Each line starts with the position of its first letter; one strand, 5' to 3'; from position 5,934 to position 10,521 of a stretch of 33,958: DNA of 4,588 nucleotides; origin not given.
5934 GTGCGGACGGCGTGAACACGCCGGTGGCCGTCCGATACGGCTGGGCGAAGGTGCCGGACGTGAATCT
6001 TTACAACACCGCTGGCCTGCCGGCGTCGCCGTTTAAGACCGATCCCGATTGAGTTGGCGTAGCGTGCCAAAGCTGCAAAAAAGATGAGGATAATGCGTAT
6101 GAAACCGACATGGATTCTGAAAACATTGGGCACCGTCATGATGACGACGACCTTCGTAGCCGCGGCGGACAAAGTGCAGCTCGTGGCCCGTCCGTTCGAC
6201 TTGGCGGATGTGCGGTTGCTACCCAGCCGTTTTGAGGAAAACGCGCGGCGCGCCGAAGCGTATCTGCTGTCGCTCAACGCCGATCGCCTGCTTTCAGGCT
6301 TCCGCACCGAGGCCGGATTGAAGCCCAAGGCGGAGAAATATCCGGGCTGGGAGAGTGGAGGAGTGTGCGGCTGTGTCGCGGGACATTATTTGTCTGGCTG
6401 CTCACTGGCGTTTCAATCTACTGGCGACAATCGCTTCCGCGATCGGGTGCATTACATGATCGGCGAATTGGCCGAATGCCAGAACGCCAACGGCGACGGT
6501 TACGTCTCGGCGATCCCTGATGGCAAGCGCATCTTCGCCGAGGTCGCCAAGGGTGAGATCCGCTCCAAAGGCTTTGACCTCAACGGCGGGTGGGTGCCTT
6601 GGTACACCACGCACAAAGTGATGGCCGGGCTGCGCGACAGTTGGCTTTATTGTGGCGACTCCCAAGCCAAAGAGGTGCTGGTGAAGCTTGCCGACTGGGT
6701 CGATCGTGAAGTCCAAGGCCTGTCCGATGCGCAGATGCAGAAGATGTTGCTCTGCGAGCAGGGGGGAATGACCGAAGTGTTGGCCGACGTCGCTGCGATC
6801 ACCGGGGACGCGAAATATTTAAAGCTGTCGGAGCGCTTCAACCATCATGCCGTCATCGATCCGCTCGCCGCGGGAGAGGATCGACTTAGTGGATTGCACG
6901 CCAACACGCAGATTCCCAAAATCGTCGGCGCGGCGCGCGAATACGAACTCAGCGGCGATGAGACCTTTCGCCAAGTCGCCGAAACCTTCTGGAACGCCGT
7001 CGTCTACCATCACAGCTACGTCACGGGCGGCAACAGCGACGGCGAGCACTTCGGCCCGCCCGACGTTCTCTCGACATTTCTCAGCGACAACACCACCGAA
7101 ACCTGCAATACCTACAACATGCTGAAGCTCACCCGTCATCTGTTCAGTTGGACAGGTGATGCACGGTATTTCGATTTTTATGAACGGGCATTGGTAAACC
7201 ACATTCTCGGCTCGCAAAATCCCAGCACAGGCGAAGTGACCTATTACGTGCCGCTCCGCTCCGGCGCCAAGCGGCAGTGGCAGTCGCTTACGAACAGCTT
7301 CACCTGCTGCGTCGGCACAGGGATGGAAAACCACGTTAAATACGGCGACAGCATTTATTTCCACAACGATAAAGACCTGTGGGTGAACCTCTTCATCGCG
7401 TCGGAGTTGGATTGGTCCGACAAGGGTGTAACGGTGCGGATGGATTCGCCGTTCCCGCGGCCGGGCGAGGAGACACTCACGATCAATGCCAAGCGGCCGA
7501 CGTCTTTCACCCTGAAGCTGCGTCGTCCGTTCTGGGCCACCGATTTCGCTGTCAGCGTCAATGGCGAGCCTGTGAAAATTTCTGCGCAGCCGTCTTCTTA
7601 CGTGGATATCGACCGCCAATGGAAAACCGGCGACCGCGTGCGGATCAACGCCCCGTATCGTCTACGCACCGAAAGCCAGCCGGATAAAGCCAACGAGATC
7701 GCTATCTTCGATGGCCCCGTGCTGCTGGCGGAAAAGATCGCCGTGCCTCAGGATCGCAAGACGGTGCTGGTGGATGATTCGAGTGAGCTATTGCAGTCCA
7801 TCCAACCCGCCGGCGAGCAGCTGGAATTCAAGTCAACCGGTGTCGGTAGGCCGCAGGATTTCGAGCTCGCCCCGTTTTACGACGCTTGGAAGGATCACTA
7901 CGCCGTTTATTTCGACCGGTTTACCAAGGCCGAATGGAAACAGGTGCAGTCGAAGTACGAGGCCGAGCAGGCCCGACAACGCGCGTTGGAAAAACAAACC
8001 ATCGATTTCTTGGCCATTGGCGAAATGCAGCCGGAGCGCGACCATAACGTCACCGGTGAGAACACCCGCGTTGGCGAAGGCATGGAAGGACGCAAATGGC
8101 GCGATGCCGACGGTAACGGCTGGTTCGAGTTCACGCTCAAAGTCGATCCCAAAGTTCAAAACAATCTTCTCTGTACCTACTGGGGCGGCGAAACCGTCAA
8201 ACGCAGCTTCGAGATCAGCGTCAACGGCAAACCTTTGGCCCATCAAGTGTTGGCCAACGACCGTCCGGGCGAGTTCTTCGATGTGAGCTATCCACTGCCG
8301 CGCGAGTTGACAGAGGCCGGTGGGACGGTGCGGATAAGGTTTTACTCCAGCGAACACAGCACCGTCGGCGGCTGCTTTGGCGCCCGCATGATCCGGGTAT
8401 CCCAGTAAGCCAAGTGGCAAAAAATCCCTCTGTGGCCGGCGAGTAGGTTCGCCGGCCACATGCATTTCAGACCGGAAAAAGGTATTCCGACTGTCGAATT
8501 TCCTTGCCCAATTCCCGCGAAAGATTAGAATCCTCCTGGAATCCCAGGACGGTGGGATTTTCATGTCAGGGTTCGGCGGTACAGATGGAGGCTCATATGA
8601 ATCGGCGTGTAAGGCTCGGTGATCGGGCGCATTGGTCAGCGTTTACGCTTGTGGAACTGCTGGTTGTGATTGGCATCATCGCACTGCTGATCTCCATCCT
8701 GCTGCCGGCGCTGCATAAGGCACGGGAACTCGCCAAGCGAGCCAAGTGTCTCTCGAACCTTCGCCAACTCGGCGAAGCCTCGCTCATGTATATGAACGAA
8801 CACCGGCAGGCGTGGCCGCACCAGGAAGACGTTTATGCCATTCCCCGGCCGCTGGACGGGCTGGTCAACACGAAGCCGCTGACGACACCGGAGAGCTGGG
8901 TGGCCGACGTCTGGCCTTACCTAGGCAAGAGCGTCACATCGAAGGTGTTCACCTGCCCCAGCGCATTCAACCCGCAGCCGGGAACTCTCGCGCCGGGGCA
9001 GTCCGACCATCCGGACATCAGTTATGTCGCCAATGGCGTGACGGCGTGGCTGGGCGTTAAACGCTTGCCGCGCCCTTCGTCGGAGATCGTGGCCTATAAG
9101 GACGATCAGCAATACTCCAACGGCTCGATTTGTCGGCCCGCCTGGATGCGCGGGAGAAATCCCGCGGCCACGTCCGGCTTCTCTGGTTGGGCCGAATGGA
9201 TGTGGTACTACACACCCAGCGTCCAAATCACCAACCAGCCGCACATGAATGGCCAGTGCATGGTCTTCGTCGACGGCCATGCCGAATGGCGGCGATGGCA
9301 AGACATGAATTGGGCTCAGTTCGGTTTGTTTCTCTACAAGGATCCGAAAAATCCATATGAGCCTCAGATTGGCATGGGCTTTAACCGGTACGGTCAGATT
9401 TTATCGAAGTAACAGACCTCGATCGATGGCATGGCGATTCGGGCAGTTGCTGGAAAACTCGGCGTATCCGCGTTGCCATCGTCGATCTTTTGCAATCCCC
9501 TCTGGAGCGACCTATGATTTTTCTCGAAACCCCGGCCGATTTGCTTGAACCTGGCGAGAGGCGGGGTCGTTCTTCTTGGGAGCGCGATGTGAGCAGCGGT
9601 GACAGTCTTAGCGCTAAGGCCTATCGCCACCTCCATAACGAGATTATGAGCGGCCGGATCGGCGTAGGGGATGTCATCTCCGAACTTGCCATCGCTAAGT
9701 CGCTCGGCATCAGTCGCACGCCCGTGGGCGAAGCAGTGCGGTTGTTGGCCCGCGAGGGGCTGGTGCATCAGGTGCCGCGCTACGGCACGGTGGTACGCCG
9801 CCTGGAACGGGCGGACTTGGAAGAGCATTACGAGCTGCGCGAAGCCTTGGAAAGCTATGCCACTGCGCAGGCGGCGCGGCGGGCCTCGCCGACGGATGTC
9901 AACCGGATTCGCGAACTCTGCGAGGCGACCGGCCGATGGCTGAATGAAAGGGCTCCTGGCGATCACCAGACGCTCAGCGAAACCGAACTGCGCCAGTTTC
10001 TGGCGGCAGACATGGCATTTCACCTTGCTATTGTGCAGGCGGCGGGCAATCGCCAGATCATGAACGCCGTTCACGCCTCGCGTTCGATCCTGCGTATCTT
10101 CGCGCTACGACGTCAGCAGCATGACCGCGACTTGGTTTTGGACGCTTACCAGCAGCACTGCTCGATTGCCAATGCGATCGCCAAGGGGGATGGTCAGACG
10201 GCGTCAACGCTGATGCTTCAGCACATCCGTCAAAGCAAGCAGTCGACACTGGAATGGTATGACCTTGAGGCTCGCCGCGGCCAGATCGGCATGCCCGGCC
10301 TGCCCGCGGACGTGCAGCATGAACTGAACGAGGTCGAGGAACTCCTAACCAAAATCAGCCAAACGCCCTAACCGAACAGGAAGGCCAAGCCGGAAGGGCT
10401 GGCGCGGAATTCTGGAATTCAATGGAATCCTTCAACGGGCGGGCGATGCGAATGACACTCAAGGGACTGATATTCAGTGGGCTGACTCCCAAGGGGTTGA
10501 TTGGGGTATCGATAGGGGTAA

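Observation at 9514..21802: nan-like locus with non-canonical downstream enzymes: candidate uncharacterised ulosonic-acid (Kdo/Kdn-like) harvesting and catabolic pathway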

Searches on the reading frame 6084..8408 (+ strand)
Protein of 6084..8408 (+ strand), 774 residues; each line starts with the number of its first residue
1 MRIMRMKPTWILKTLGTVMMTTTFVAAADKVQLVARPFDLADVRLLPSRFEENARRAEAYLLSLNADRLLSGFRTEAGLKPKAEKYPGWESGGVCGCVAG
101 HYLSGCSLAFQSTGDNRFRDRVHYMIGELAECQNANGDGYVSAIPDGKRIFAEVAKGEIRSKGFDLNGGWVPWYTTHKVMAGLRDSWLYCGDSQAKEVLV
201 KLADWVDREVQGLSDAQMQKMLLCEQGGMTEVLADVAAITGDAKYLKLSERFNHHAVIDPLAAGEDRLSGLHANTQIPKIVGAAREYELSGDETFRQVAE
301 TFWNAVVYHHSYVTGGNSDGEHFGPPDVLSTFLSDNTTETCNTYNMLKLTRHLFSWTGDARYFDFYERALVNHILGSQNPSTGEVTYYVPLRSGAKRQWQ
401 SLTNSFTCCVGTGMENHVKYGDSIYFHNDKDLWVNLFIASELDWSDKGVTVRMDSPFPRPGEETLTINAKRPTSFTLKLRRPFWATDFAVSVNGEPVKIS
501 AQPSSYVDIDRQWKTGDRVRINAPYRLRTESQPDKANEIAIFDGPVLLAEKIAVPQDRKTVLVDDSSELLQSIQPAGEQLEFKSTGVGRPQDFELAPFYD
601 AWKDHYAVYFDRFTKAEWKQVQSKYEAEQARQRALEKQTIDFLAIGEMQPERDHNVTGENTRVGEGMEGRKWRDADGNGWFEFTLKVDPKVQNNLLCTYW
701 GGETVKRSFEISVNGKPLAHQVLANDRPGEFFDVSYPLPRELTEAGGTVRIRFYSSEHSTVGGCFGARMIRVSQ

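Call 27: search_protein_families(library=pfam, proteins=[window:6084-8408:+], max_evalue=0.001)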
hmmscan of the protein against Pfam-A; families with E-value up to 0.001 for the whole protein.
window:6084-8408:+ (774 aa): 4 families
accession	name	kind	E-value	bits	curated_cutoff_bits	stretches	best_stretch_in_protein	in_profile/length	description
PF07944.18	Beta-AFase-like_GH127_cat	-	3.2e-123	411.9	24.9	1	42-422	1-376/376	Beta-L-arabinofuranosidase, GH127 catalytic domain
PF20736.2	Glyco_hydro127M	-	4.4e-25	88.1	24.2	1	432-523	2-93/95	Beta-L-arabinofuranosidase, GH127 middle domain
PF20620.4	DUF6805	-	6.5e-24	85.2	27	1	634-769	1-132/133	Family of unknown function (DUF6805)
PF16375.10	DUF4986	-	0.00088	20.3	29.5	0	554-610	24-84/84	Domain of unknown function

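Call 73: search_protein_families(library=ncbifam, proteins=[window:6084-8408:+], max_evalue=0.00001)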
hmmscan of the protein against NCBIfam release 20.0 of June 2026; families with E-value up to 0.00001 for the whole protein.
window:6084-8408:+ (774 aa): 1 family
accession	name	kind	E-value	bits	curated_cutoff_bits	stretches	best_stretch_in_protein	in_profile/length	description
NF049879.1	AcerHdlse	equivalog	1e-26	93.6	950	1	109-558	95-576/657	aceric acid hydrolase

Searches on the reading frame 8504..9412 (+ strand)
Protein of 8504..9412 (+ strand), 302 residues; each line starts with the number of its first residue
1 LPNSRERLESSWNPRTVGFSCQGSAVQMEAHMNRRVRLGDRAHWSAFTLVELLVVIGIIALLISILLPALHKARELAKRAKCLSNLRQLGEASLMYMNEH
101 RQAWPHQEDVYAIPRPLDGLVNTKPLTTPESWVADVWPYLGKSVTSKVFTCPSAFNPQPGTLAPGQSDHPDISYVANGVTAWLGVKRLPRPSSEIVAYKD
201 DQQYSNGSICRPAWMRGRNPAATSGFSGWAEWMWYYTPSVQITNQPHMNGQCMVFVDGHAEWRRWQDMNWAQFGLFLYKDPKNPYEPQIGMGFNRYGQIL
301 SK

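Call 4: search_protein_families(library=pfam, proteins=[window:8504-9412:+], max_evalue=0.01)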
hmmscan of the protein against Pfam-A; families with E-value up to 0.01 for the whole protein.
window:8504-9412:+ (302 aa): 2 families
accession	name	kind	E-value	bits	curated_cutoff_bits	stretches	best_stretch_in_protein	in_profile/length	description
PF07596.16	SBP_bac_10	-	1.5e-08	35.4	23.3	1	72-242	2-148/268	Protein of unknown function (DUF1559)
PF07963.17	N_methyl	-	0.005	16.8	21.2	1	46-67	6-27/27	Prokaryotic N-terminal methylation motif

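Call 5: search_protein_families(library=ncbifam, proteins=[window:8504-9412:+], max_evalue=0.01)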
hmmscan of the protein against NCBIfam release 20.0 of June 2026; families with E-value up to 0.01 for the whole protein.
window:8504-9412:+ (302 aa): 8 families
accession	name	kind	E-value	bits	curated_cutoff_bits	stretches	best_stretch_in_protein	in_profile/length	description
TIGR01710.1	typeII_sec_gspG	equivalog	1.6e-07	31.4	88.85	1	46-110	2-65/134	type II secretion system major pseudopilin GspG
NF041013.1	T4P_ComGE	equivalog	3e-06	27.2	49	1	46-100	5-60/83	competence type IV pilus minor pilin ComGE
NF040999.1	pilin_ComGC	equivalog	4.7e-06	26.7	75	1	45-82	2-39/84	competence type IV pilus major pilin ComGC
TIGR02596.1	TIGR02596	subfamily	8.5e-05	22.7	70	1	47-99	1-54/196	Verru_Chthon cassette protein D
NF041775.1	typeIV_PilA_Myxo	equivalog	0.00026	21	400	1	46-99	12-65/214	type IV pilin protein PilA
NF007862.0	PRK10574.1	equivalog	0.00028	21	138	1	45-71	5-31/145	prepilin peptidase-dependent pilin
TIGR01708.2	typeII_sec_gspH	equivalog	0.0032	17.5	80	1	47-83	4-43/169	type II secretion system minor pseudopilin GspH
TIGR02532.1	IV_pilin_GFxxxE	domain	0.0074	16.1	16.3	0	46-67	3-24/24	prepilin-type N-terminal cleavage/methylation domain-containing protein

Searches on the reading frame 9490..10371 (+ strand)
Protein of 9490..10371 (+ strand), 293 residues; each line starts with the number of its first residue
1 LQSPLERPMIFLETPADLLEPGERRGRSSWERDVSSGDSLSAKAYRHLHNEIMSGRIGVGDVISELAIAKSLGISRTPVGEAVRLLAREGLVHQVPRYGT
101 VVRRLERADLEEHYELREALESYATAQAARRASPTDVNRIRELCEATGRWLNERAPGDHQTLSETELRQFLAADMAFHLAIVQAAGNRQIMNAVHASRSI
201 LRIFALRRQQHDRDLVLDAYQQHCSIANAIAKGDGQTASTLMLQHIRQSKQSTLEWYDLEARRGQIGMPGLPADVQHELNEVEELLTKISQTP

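Call 4: search_protein_families(library=pfam, proteins=[window:9490-10371:+], max_evalue=0.01)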
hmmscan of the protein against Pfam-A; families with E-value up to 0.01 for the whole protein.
window:9490-10371:+ (293 aa): 3 families
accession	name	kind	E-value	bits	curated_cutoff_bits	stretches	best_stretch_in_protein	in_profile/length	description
PF07729.17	FCD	-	1.2e-20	74.6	24.3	1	113-247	2-124/125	FCD domain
PF00392.27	GntR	-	7.2e-14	51.6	27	1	41-102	2-64/64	Bacterial regulatory proteins, gntR family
PF01325.25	Fe_dep_repress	-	0.0088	16.7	26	0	61-99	21-59/60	Iron dependent repressor, N-terminal DNA binding domain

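Call 5: search_protein_families(library=ncbifam, proteins=[window:9490-10371:+], max_evalue=0.01)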
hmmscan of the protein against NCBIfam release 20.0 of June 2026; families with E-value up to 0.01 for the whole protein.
window:9490-10371:+ (293 aa): 16 families
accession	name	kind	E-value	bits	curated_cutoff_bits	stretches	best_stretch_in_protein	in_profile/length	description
TIGR03338.1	phnR_burk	equivalog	1.9e-27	96.3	271.5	1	38-251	10-211/212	phosphonate utilization associated transcriptional regulator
NF003011.0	PRK03837.1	subfamily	2.1e-13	50.5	260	1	108-251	102-231/241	transcriptional regulator NanR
NF007741.0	PRK10421.1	equivalog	1.2e-12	47.8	311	1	115-266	103-246/262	transcriptional regulator LldR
NF008576.0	PRK11534.1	equivalog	8.4e-09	35.4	218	1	40-246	8-210/225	DNA-binding transcriptional regulator CsiR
NF052282.1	PLP_TF_PdxR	equivalog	1.6e-08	34.1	320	1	40-121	2-77/448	MocR-like pyridoxine biosynthesis transcription factor PdxR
NF008504.0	PRK11414.1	equivalog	6.3e-08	32.6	225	1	39-147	11-119/221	GntR family transcriptional regulator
TIGR02018.2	his_ut_repres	equivalog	1.7e-07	30.8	220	1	46-105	6-66/226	histidine utilization transcriptional repressor HutC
NF007588.0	PRK10225.1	equivalog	7e-06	25.5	442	1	65-258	36-236/257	Uxu operon transcriptional regulator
NF052290.2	MocR_like_YczR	exception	1.1e-05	24.3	487.4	1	45-174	21-153/458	MocR-like transcription factor YczR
NF007001.0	PRK09464.1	equivalog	6.3e-05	22.7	330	1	41-255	12-234/254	pyruvate dehydrogenase complex transcriptional repressor PdhR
NF008571.0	PRK11523.1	equivalog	7.3e-05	22.3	396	0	47-94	16-64/258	transcriptional regulator ExuR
NF007442.0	PRK09990.1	equivalog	0.00013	21.5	301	0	52-255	23-237/256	transcriptional regulator GlcC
TIGR02325.1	C_P_lyase_phnF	equivalog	0.0013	18.3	156.8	1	46-106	15-75/238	phosphonate metabolism transcriptional regulator PhnF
TIGR02404.1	trehalos_R_Bsub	equivalog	0.0014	18.3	211.95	1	43-108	4-70/233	trehalose operon repressor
NF052281.1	rhizopine_MocR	equivalog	0.0017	17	650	1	34-116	13-96/479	rhizopine catabolism transcriptional regulator MocR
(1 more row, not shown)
